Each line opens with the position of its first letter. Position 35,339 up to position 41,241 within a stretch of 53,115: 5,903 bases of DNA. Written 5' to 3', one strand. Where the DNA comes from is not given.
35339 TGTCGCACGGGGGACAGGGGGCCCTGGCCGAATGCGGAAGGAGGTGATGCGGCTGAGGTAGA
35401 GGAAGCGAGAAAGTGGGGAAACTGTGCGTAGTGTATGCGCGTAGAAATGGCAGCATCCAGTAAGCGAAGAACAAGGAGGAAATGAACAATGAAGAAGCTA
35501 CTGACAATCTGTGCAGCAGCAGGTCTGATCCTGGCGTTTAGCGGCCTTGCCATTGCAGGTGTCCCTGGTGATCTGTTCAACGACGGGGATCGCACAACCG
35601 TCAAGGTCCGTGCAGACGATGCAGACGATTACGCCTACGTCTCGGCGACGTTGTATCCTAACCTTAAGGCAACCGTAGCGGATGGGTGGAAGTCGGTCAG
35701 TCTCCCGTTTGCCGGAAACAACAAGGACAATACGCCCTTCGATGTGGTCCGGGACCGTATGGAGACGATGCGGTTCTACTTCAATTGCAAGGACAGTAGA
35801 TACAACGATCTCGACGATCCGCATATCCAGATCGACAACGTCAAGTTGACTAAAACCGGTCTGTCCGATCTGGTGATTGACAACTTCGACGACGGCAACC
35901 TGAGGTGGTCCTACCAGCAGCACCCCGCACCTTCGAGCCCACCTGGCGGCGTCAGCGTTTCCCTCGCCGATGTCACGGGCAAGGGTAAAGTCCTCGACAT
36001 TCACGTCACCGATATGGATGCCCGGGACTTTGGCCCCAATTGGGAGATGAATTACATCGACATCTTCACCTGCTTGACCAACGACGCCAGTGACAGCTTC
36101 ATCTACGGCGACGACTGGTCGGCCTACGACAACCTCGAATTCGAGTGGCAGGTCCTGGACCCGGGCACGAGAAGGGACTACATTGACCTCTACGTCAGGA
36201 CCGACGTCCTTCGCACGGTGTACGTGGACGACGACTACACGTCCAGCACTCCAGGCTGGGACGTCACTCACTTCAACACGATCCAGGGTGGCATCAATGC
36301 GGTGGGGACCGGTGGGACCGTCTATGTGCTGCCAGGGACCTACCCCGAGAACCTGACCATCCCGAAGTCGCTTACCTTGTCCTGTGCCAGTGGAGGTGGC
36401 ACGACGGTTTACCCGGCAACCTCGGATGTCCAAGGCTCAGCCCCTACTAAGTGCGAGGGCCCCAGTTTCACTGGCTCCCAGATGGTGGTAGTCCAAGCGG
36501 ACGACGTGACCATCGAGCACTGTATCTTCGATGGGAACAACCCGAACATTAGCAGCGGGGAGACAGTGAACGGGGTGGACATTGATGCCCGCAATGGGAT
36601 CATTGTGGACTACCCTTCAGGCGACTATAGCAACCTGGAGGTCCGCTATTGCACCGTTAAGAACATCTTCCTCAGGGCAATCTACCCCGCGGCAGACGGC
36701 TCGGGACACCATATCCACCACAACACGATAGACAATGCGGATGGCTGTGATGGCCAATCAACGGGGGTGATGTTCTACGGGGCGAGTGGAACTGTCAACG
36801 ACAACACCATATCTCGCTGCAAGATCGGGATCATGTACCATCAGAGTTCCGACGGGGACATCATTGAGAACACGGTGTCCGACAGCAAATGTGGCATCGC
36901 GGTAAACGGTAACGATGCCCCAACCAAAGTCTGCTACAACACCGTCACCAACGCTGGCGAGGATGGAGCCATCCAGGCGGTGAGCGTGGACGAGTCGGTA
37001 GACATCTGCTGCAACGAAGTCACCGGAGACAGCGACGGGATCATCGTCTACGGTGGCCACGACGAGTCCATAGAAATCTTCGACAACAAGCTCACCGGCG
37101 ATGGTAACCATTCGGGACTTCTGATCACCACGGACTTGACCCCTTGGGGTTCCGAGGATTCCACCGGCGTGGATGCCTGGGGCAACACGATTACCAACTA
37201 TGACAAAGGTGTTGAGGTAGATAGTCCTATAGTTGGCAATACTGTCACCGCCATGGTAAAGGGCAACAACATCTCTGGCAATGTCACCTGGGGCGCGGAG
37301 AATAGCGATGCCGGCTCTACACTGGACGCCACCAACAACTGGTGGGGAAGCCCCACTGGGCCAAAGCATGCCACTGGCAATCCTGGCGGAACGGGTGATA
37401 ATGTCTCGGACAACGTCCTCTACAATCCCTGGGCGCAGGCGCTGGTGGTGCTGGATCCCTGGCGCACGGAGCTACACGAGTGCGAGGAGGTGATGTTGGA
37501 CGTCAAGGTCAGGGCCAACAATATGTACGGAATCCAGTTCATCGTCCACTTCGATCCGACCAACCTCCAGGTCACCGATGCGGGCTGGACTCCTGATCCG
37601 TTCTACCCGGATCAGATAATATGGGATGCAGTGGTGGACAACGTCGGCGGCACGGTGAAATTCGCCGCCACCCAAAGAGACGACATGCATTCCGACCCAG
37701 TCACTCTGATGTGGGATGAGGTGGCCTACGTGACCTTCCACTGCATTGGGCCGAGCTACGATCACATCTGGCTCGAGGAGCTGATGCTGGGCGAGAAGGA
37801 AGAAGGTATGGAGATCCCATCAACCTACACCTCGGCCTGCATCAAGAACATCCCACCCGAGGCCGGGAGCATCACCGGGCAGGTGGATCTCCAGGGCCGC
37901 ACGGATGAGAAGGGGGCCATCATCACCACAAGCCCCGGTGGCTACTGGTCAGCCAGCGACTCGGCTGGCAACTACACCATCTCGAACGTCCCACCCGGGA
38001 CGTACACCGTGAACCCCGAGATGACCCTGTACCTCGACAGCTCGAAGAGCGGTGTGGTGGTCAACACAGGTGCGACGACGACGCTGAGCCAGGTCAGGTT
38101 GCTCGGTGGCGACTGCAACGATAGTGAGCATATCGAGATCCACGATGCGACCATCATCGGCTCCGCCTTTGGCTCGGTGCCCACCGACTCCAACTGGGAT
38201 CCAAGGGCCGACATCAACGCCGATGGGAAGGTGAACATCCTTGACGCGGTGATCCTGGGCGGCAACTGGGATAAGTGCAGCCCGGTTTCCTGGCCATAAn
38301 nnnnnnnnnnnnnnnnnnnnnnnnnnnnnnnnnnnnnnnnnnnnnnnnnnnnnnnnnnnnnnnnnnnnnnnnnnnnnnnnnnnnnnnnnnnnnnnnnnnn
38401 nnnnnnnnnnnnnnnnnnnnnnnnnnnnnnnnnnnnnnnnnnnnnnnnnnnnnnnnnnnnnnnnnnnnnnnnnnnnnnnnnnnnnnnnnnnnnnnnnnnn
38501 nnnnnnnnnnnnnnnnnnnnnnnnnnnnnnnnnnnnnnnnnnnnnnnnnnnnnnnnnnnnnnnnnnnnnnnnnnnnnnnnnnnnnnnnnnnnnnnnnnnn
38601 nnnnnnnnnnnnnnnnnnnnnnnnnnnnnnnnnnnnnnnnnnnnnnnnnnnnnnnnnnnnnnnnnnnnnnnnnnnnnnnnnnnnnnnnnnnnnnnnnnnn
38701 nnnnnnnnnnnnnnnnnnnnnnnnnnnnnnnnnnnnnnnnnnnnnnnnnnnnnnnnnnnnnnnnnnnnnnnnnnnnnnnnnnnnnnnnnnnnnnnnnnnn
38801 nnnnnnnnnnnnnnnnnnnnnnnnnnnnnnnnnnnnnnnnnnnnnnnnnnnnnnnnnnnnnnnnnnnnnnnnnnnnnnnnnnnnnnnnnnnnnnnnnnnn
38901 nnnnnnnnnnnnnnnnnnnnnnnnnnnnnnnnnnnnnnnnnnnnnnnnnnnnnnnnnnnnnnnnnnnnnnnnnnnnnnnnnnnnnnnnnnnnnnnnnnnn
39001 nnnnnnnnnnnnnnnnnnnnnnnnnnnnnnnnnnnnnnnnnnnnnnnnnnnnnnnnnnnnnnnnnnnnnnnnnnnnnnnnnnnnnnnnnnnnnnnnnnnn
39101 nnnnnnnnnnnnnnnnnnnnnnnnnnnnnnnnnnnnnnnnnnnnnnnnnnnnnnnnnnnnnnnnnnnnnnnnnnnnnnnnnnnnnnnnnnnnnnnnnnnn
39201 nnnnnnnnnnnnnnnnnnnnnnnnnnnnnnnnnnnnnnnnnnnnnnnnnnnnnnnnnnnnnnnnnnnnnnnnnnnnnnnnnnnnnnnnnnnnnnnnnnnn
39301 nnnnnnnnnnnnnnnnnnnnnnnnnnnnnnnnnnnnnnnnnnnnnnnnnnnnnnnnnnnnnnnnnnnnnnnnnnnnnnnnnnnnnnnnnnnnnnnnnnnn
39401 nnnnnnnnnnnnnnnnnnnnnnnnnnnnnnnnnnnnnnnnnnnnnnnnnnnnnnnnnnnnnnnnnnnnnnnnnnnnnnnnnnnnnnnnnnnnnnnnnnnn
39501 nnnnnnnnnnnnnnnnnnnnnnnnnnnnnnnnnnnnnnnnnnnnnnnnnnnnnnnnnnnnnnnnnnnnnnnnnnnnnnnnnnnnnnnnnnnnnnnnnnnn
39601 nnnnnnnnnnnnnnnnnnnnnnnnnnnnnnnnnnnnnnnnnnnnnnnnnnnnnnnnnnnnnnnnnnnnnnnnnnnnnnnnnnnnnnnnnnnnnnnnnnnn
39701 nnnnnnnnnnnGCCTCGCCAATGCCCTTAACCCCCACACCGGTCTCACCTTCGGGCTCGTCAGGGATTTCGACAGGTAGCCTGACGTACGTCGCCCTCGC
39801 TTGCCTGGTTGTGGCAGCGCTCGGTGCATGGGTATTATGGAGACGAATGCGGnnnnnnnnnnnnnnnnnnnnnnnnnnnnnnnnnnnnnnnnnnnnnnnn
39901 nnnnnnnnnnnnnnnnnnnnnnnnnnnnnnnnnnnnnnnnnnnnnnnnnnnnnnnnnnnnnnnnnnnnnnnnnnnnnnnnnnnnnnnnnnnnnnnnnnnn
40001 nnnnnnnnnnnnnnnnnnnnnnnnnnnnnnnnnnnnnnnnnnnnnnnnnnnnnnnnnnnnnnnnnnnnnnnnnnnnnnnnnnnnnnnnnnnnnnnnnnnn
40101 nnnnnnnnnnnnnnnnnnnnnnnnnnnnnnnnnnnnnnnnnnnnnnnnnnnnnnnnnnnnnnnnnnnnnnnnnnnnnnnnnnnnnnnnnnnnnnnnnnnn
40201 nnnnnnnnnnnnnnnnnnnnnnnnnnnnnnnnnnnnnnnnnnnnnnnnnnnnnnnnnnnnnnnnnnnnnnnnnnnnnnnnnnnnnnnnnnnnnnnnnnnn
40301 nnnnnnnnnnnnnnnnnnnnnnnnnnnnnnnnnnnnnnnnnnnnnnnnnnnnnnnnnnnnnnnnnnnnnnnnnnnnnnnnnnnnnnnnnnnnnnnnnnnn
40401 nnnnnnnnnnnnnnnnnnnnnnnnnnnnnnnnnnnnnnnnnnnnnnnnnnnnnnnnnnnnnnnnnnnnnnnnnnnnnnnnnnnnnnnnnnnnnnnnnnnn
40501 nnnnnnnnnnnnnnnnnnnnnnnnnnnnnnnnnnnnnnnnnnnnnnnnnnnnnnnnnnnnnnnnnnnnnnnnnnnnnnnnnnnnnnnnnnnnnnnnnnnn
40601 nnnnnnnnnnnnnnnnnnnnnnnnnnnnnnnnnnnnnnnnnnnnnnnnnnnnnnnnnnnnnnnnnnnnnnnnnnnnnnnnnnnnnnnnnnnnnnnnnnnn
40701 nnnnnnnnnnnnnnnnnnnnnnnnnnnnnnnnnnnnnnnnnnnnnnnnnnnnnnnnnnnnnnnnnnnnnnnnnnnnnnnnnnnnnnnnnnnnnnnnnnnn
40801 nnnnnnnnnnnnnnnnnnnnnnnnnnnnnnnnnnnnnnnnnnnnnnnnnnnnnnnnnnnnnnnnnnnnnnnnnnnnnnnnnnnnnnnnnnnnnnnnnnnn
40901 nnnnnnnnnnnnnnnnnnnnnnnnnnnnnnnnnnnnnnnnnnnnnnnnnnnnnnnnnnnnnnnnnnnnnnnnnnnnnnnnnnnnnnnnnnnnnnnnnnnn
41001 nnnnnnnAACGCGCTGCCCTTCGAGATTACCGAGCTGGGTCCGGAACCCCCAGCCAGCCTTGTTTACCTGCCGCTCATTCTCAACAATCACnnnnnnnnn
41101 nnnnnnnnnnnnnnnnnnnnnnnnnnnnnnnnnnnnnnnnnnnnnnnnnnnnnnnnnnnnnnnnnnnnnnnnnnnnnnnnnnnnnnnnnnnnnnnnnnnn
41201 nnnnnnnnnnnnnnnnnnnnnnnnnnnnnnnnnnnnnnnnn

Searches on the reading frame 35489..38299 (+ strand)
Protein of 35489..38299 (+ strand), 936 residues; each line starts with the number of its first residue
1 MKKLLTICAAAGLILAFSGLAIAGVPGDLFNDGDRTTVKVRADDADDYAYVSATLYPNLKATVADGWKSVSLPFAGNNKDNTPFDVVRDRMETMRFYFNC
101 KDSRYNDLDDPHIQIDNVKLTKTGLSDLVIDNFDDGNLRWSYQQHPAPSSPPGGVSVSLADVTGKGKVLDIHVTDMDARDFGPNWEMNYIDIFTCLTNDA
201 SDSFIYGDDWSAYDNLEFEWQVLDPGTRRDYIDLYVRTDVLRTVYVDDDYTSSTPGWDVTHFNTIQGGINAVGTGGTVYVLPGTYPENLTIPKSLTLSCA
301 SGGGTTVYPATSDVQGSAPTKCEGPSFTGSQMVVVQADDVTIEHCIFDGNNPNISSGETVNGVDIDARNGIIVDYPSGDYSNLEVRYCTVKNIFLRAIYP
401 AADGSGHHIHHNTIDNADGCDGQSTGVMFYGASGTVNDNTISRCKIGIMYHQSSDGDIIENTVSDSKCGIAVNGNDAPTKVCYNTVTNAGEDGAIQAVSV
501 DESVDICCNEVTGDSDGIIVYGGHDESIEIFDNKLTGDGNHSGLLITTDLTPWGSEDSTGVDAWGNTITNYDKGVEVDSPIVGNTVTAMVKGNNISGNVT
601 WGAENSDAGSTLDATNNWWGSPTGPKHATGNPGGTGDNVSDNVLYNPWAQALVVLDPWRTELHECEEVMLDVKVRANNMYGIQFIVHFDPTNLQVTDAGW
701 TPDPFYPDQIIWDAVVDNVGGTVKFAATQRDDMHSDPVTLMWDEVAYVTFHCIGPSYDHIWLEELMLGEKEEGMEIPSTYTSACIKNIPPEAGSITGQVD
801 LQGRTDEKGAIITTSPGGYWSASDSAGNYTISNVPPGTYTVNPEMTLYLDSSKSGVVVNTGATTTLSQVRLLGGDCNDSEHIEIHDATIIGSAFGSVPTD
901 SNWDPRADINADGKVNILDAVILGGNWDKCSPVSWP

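Call 26: search_protein_families(library=pfam, proteins=[window:35489-38299:+], max_evalue=0.01)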
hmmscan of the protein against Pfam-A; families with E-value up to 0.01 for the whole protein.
window:35489-38299:+ (936 aa): 5 families
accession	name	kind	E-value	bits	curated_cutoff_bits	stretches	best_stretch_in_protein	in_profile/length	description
PF13229.12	Beta_helix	-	7.6e-13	48.8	25.9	3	379-494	30-142/158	Right handed beta helix region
PF13620.12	CarboxypepD_reg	-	3.1e-07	31.1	32.3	1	808-870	15-80/82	Carboxypeptidase regulatory-like domain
PF00404.24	Dockerin_1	-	2.6e-06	27.9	22.9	1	874-923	2-52/57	Dockerin type I domain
PF05048.19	NosD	-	5.1e-06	26.5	23.6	1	410-545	25-154/212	Periplasmic copper-binding protein (NosD)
PF14686.12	fn3_3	-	3.1e-05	24.1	24.4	1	819-866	27-75/75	Polysaccharide lyase family 4, domain II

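Call 27: search_protein_families(library=ncbifam, proteins=[window:35489-38299:+], max_evalue=1)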
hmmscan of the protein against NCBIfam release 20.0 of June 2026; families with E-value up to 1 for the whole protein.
window:35489-38299:+ (936 aa): 3 families
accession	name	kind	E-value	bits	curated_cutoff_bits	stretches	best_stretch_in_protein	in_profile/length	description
TIGR03804.1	para_beta_helix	repeat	2.2e-05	24.1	19.45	1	430-467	5-43/44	parallel beta-helix repeat protein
TIGR04247.1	NosD_copper_fam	subfamily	2.9e-05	22.9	300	2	409-488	206-284/377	nitrous oxide reductase family maturation protein NosD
NF040942.2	hypo_ExtJ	equivalog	0.18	12.2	52.5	1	1-44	1-46/77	selenite/tellurite reduction operon protein ExtJ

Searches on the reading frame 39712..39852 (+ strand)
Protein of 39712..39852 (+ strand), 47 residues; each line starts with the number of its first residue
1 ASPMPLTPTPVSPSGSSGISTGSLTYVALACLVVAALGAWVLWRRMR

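Call 27: search_protein_families(library=ncbifam, proteins=[window:39712-39852:+], max_evalue=1)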
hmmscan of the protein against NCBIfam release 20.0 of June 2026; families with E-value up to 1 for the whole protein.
seq(47 aa): 2 families
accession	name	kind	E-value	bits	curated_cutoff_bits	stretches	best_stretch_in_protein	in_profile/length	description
NF058571.1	GVDTG_CTERM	domain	0.0025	18.1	29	1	15-45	12-43/44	GVDTG sorting domain-containing protein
NF033846.1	Rumino_NPXTG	domain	0.006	16.9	23.5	1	20-42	3-26/30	NPXTG-anchored protein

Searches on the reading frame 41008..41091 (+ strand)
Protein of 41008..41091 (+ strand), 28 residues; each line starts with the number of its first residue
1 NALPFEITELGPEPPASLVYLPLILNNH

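Call 6: search_protein_families(library=ncbifam, proteins=[window:41008-41091:+], max_evalue=10)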
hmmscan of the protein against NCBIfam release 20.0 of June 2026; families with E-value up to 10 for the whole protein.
seq(28 aa): 2 families
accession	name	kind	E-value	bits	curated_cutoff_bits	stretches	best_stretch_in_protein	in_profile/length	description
NF050076.1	sort_motif_YLP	domain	0.089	12.7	15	1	18-25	3-10/11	YLP-box putative sorting motif-containing protein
NF053834.1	ultrashort_CTERM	domain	0.2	11.8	10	1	18-24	2-8/10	YLP-box putative sorting motif-containing protein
